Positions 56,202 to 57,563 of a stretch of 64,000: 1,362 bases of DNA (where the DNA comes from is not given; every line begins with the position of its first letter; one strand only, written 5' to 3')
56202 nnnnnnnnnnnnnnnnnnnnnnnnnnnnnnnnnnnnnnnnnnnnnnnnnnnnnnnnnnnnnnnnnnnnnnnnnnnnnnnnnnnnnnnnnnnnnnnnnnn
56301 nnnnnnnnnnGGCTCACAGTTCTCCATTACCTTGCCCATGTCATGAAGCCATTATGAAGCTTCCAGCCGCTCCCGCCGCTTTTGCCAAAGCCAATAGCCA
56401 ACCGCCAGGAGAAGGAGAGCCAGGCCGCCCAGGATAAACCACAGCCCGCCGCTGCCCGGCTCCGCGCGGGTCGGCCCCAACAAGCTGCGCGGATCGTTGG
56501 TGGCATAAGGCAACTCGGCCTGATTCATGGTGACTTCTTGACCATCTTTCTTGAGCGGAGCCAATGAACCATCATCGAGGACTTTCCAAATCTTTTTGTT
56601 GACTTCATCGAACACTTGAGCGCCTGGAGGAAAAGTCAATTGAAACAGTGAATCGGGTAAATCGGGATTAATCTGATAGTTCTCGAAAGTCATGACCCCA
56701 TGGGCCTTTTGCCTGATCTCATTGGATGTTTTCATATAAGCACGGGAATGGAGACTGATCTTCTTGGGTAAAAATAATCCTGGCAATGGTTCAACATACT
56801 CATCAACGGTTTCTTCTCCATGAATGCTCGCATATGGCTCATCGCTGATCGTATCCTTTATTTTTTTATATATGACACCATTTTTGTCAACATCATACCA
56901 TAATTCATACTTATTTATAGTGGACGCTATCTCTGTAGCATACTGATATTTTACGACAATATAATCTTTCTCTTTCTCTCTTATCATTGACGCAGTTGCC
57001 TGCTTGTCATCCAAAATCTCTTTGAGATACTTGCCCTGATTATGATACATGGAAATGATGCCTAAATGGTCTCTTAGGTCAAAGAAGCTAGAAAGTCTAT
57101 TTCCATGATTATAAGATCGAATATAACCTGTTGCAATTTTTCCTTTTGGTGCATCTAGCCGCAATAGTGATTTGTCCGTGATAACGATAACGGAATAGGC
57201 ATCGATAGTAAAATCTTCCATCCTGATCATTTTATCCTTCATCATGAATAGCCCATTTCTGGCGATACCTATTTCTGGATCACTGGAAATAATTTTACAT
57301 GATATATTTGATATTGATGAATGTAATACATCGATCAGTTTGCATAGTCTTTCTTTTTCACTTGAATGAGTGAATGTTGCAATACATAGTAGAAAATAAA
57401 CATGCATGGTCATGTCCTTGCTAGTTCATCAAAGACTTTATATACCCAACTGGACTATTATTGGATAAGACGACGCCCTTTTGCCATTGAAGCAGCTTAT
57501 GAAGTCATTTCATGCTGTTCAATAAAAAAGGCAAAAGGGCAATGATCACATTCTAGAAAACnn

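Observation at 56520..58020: Sharp low-GC island whose compositional borders fall inside two ORFs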

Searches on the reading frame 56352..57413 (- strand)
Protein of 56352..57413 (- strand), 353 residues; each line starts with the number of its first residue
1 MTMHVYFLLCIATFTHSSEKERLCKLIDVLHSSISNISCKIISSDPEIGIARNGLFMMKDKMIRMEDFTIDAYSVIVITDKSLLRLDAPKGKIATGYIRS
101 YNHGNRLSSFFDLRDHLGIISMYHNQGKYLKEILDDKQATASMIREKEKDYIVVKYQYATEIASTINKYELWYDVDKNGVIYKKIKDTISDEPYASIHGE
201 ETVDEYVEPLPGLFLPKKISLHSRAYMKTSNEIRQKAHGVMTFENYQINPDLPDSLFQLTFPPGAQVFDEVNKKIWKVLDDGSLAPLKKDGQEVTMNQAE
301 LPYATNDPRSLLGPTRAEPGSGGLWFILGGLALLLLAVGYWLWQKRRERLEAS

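Call 5: search_protein_families(library=pfam, proteins=[window:56352-57413:-], max_evalue=1)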
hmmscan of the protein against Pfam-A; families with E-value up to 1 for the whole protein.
window:56352-57413:- (353 aa): 3 families
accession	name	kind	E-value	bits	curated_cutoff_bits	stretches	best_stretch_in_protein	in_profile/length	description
PF09865.15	DUF2092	-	0.052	13.4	21.2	1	227-266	168-207/212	Predicted periplasmic protein (DUF2092)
PF24267.1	HVO_1552_C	-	0.13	12.9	27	1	315-344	68-97/98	HVO_1552, C-terminal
PF14316.11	DUF4381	-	0.19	12.4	27.2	1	322-349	19-48/145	Domain of unknown function (DUF4381)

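Call 6: search_protein_families(library=ncbifam, proteins=[window:56352-57413:-], max_evalue=1)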
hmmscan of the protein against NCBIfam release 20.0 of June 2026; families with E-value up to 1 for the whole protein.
window:56352-57413:- (353 aa): 6 families
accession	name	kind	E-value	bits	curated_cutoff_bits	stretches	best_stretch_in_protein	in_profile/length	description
TIGR00547.2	lolA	equivalog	0.00018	21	112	1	239-270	171-202/202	outer membrane lipoprotein periplasmic chaperone LolA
NF000661.0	PRK00031.1-3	equivalog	0.0016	17.9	255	1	240-269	195-224/225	outer membrane lipoprotein chaperone LolA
TIGR01167.1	LPXTG_anchor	domain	0.011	16.3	15.9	1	321-348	8-33/34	LPXTG cell wall anchor domain-containing protein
NF058571.1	GVDTG_CTERM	domain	0.26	11.6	29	1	318-346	15-43/44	GVDTG sorting domain-containing protein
NF005958.0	PRK08042.1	equivalog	0.36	9.5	727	1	321-346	150-175/608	formate hydrogenlyase subunit 3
TIGR03901.2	MYXO-CTERM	domain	0.6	10.5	20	1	317-335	8-28/34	MYXO-CTERM sorting domain-containing protein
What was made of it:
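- On LolA (TIGR00547 / NF000661): 21.0 and 17.9 bits, covering only residues 239-270 (call 6).
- Closest known: LolA / LolB / RseB superfamily. Same: There is a weak sequence echo of the LolA C-terminal strand motif, with TIGR00547 at E = 1.8e-4 over residues 239-270 (call 6).
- Closest known: C-terminal sorting signals. Same: TIGR01167 scores 16.3 against a cut-off of 15.9 (call 6).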

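Call 7: find_homologous_proteins(query=window:56352-57413:-, max_evalue=0.01)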
Query window:56352-57413:- (353 aa): 1 proteins with E <= 0.01 among 3122 candidates.
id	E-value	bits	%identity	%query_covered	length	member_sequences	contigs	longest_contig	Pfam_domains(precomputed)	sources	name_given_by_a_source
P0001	1.4e-195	667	99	84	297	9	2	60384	-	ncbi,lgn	-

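Call 10: find_encoding_contigs(protein=P0001, flank=10000, max_places=10)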
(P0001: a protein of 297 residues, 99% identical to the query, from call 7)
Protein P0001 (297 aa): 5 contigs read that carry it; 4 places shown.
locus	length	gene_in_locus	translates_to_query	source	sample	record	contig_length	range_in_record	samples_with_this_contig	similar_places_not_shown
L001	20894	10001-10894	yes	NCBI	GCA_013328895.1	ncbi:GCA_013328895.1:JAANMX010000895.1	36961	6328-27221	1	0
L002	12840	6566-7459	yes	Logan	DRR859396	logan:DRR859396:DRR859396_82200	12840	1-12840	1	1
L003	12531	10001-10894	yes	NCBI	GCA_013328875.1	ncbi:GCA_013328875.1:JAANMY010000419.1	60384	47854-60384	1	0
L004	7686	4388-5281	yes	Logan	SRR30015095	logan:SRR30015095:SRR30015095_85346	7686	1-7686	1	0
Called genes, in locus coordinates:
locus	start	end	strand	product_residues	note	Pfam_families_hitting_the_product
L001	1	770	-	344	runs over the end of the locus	-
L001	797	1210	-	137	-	-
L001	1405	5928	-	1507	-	PF13519:VWA_2 (weak), PF13768:VWA_3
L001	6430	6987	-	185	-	PF00186:DHFR_1 (weak), PF01872:RibD_C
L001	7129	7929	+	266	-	PF01261:AP_endonuc_2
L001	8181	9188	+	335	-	PF00072:Response_reg, PF00990:GGDEF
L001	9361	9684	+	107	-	-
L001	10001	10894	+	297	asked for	-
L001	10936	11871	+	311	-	PF07963:N_methyl (weak), PF07596:SBP_bac_10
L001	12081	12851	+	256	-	-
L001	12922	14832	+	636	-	PF00890:FAD_binding_2, PF01266:DAO (weak), PF02910:Succ_DH_flav_C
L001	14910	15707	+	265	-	PF13085:Fer2_3, PF13187:Fer4_9 (faint), PF13237:Fer4_10 (faint), PF12838:Fer4_7, PF13183:Fer4_8 (weak)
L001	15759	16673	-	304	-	PF00850:Hist_deacetyl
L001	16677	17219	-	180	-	-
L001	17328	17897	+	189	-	-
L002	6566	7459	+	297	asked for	-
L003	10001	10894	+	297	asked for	-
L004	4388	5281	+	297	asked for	-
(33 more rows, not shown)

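Call 20: search_protein_representatives(protein=window:56352-57413:-)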
Query: 353 residues. Proteins with E-value up to 0.001 (for the whole library): 162; up to 1e-10: 13; up to 1e-30: 3. The best 150 are listed.
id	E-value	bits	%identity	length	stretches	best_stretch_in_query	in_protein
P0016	3.2e-69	250.3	100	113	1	241-353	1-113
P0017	2.0e-57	211.5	34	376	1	8-351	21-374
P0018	7.2e-33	130.7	28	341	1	16-346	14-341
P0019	8.1e-28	114.1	39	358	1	187-352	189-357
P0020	4.3e-13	65.7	33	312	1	136-347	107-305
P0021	7.1e-13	65.0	33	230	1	140-345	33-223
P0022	3.1e-11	59.6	33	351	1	168-349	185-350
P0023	4.3e-11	59.1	32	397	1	167-350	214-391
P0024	4.6e-11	59.0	32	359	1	168-348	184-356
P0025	5.5e-11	58.8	30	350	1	164-350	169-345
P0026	6.9e-11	58.4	25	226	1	131-348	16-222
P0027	7.5e-11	58.3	31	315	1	161-347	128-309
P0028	8.5e-11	58.2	28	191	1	161-347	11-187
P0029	1.5e-10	57.4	30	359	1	158-350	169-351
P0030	1.8e-10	57.0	28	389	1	81-347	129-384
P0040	6.1e-09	52.1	29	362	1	75-347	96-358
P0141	2.2e-04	37.0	24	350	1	6-346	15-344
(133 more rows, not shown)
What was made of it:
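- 56352..57413 (-): p353, which probably starts at 57407 (351 aa). It has an N-terminal signal peptide, a LolA-like half-barrel, a disordered linker and a C-terminal TM helix with a basic tail. The AT-rich body is codons 1-293; the host-like tail is codons 294-353 (56352-56534). Exhaustive HMMER search: 162 representatives at E<=1e-3 (call 20).
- Tried and rejected: The exhaustive HMMER search was what revealed the family (call 20).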

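Call 24: find_homologous_proteins(query=A3, max_evalue=0.00001)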
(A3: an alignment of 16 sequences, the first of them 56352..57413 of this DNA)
Query A3 (16 sequences) (353 aa, profile of the alignment): 4 proteins with E <= 0.00001 among 8000 candidates.
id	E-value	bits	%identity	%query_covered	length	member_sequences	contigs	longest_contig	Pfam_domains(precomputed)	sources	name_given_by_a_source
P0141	2.2e-120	420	22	98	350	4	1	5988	-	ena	-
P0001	4.9e-88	314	99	84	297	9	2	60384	-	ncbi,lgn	-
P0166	1.1e-62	230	25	60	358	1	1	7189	-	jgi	jgi:hypothetical protein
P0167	7.9e-13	66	26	48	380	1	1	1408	-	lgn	-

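Call 25: search_protein_families(library=pfam, alignment_id=A3, max_evalue=0.1)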
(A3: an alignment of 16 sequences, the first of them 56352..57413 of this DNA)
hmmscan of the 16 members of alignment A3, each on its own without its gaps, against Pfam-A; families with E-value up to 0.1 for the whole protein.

A. member 1, window:56352-57413:- (353 aa): 1 family
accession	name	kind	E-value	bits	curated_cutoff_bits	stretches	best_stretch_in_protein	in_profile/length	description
PF09865.15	DUF2092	-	0.052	13.4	21.2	1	227-266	168-207/212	Predicted periplasmic protein (DUF2092)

B. families by the number of members that match (of 16 scanned): 4 families
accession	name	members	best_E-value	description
PF14316.11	DUF4381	1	0.02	Domain of unknown function (DUF4381)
PF19706.4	DUF6203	1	0.029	Family of unknown function (DUF6203)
PF17696.6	ALN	1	0.034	Another-regulin-like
PF09865.15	DUF2092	1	0.052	Predicted periplasmic protein (DUF2092)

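Call 27: find_related_loci(query=A4, collection=metagenome_contigs, flank=8000)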
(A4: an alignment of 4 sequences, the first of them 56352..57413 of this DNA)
Query A4 (353 aa) in metagenome_contigs; peptide patterns used: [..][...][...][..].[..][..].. (x = any residue, [..] = any of these).
274 stretches matched a pattern; 4 encode a relative of the query (tblastn E <= 1e-3); 4 distinct loci.
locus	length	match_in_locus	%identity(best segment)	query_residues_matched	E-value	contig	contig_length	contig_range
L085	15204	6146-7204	99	1-353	0e+0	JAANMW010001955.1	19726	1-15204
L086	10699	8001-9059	99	1-353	0e+0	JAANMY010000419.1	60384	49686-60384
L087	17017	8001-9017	29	9-346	6e-34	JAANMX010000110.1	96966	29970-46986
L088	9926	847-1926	27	1-353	9e-34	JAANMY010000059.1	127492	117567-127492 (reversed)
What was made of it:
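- At least two paralogues of the LolA-like gene exist in the same MAGs (call 27).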

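Call 28: find_encoding_contigs(protein=P0166, flank=8000, max_places=3)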
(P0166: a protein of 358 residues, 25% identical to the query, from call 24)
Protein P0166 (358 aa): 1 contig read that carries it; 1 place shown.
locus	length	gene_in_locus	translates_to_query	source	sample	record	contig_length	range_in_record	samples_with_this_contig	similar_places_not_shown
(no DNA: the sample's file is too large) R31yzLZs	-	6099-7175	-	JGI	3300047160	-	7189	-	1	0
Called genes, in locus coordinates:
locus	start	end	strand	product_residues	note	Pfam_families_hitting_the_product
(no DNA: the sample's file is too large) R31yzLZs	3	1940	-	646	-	?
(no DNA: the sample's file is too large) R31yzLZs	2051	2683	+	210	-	-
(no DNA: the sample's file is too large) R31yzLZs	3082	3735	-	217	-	PF00072:Response_reg, PF00196:GerE, PF08281:Sigma70_r4_2 (weak)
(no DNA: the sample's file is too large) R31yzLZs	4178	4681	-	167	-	-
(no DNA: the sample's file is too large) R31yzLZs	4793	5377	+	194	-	-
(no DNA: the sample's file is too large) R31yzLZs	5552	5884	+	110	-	-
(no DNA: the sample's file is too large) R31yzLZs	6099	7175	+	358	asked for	-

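Call 29: find_encoding_contigs(protein=P0141, flank=8000, max_places=3)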
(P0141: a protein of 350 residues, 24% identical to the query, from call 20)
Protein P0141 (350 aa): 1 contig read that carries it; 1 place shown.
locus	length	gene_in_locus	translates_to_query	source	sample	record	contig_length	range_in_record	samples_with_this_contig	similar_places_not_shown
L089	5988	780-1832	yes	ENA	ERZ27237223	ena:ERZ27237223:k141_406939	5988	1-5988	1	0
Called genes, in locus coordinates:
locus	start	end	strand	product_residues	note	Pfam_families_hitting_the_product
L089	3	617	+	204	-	?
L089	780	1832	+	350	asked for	-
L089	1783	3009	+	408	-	PF22544:HYDIN_VesB_CFA65-like_Ig (weak), PF07610:DUF1573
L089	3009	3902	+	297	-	PF07596:SBP_bac_10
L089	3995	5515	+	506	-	-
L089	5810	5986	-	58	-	?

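Call 32: find_encoding_contigs(protein=P0017, flank=8000, max_places=4)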
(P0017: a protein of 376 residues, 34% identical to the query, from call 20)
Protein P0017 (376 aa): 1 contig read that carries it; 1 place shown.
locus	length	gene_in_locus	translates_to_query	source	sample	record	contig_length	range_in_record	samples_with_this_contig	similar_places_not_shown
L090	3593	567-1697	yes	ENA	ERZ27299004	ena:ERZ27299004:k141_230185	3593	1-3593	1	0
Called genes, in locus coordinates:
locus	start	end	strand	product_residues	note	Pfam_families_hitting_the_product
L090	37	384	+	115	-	-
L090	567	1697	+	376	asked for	-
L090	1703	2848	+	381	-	PF07610:DUF1573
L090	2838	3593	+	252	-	?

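Call 33: find_encoding_contigs(protein=P0019, flank=8000, max_places=4)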
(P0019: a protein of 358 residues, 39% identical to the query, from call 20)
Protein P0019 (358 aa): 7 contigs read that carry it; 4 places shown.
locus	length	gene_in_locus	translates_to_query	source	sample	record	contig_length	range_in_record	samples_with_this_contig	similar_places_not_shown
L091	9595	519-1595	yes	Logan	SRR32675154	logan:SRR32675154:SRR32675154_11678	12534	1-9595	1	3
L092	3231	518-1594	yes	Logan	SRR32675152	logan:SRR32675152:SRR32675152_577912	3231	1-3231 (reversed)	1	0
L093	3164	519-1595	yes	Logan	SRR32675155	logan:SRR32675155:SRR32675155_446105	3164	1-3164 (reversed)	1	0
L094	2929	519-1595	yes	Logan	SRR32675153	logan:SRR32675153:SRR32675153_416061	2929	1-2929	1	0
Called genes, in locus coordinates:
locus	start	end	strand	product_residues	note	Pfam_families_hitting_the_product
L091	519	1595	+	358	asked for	-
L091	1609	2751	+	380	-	-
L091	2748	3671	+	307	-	PF07596:SBP_bac_10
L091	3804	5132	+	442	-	PF07394:DUF1501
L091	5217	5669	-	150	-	-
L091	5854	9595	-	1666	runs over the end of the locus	-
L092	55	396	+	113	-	-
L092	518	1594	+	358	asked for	-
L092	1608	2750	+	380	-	-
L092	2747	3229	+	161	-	?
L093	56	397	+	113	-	-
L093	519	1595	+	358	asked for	-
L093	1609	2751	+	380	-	-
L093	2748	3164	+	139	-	?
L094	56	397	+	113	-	-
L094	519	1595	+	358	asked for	-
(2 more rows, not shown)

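Call 44: find_related_loci(query=A4, collection=viral_contigs, flank=5000)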
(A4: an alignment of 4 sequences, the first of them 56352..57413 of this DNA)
Query A4 (353 aa) in viral_contigs; peptide patterns used: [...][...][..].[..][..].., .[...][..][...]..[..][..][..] (x = any residue, [..] = any of these).
74 stretches matched a pattern, but none encodes a relative of the query by tblastn (E <= 1e-3).
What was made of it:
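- No relatives in IMG/VR (call 44).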

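Call 47: find_encoding_contigs(protein=P0014, flank=6000, max_places=10)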
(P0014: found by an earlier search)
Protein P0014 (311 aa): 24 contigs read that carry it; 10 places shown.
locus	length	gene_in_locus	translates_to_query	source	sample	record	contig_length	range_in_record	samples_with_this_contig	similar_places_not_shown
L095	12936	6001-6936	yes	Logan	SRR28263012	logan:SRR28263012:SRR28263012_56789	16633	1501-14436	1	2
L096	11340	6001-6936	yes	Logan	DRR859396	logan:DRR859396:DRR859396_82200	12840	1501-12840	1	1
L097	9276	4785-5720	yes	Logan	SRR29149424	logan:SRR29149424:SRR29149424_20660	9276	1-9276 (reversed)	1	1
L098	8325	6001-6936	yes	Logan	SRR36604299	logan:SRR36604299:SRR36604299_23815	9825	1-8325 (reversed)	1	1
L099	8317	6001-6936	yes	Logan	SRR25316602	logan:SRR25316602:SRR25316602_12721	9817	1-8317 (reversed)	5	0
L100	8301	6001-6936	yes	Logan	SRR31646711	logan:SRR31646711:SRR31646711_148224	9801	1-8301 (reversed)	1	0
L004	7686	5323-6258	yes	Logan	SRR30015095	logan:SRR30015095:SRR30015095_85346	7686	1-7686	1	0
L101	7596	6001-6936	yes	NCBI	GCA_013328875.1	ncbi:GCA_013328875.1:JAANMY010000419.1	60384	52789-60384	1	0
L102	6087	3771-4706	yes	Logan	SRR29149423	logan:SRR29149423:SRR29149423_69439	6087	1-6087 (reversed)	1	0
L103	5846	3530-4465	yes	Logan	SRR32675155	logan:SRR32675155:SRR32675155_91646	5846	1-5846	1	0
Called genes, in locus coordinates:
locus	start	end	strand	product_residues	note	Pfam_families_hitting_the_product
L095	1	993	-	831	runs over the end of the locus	?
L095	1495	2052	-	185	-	PF00186:DHFR_1 (weak), PF01872:RibD_C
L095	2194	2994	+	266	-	PF01261:AP_endonuc_2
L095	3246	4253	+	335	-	PF00072:Response_reg, PF00990:GGDEF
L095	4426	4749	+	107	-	-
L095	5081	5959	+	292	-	-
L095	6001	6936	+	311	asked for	PF07963:N_methyl (weak), PF07596:SBP_bac_10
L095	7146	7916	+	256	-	-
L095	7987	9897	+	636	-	PF00890:FAD_binding_2, PF01266:DAO (weak), PF02910:Succ_DH_flav_C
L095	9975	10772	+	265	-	PF13085:Fer2_3, PF13187:Fer4_9 (faint), PF13237:Fer4_10 (faint), PF12838:Fer4_7, PF13183:Fer4_8 (weak)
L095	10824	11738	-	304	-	PF00850:Hist_deacetyl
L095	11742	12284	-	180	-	-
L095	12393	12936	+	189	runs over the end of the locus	-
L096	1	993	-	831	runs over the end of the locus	?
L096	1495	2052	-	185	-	PF00186:DHFR_1 (weak), PF01872:RibD_C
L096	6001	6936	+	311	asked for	PF07963:N_methyl (weak), PF07596:SBP_bac_10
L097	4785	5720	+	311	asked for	PF07963:N_methyl (weak), PF07596:SBP_bac_10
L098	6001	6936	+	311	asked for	PF07963:N_methyl (weak), PF07596:SBP_bac_10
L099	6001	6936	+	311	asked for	PF07963:N_methyl (weak), PF07596:SBP_bac_10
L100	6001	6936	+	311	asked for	PF07963:N_methyl (weak), PF07596:SBP_bac_10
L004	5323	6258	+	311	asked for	PF07963:N_methyl (weak), PF07596:SBP_bac_10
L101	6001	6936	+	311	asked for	PF07963:N_methyl (weak), PF07596:SBP_bac_10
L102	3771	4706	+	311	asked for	PF07963:N_methyl (weak), PF07596:SBP_bac_10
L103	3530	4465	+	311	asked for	PF07963:N_methyl (weak), PF07596:SBP_bac_10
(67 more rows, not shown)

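Call 48: find_encoding_contigs(protein=P0003, flank=6000, max_places=4)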
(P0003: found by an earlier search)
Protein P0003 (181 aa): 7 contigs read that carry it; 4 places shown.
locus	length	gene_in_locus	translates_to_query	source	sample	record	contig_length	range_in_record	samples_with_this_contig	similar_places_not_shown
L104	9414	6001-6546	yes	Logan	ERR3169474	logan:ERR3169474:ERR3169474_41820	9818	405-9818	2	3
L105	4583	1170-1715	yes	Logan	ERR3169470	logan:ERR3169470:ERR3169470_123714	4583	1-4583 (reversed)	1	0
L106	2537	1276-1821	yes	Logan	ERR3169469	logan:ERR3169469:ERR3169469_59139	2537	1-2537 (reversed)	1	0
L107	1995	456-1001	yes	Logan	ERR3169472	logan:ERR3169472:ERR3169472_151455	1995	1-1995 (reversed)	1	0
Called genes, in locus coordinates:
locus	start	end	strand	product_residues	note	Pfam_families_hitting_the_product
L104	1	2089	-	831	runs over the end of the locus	?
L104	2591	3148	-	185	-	PF00186:DHFR_1 (weak), PF01872:RibD_C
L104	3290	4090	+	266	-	PF01261:AP_endonuc_2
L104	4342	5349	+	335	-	PF00072:Response_reg, PF00990:GGDEF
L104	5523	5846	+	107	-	-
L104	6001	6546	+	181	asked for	-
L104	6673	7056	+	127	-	-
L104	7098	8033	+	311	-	PF07963:N_methyl (weak), PF07596:SBP_bac_10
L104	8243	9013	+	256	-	-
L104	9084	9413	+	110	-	?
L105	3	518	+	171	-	?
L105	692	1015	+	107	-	-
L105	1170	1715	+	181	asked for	-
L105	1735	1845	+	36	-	-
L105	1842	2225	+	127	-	-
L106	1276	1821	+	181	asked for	-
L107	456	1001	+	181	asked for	-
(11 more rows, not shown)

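Call 51: predict_structure(alignment_id=A5)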
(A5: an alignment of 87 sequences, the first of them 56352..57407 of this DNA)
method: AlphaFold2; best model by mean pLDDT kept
length: 351 residues; sequences in the alignment: 87
mean_pLDDT: 90.2   pTM: 0.80
mean pLDDT of the five models: 90.2, 89.5, 89.5, 89.2, 88.7
residues with pLDDT >= 90: 274; 70-90: 38; 50-70: 25; < 50: 14
segments of 3 or more residues with pLDDT < 50: 303-314
pLDDT, mean of each block of 10 residues (from residue 1): 54 84 95 98 93 97 96 95 96 94 78 95 92 96 98 93 94 97 93 89 98 98 89 93 98 98 96 97 97 80 47 54 93 98 95 87
secondary structure, 60 per line:
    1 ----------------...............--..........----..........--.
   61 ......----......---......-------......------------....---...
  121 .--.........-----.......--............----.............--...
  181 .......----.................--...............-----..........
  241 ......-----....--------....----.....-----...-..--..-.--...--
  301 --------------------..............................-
elements in order: H17-31 E34-43 E48-57 E60-66 E71-76 E80-85 E93-98 H111-114 E118-121 E124-127 H128-132 E138-144 E147-158 E163-172 E178-187 E192-208 E211-225 E231-246 H252-255 E264-267 E272-276 E282-284 H321-350
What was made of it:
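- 56352..57413 (-): AF2 model with pLDDT 90.2 and pTM 0.80 (call 51).
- On LolA/LolB/RseB structural superfamily: AF2 model with pLDDT 90.2 (call 51).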
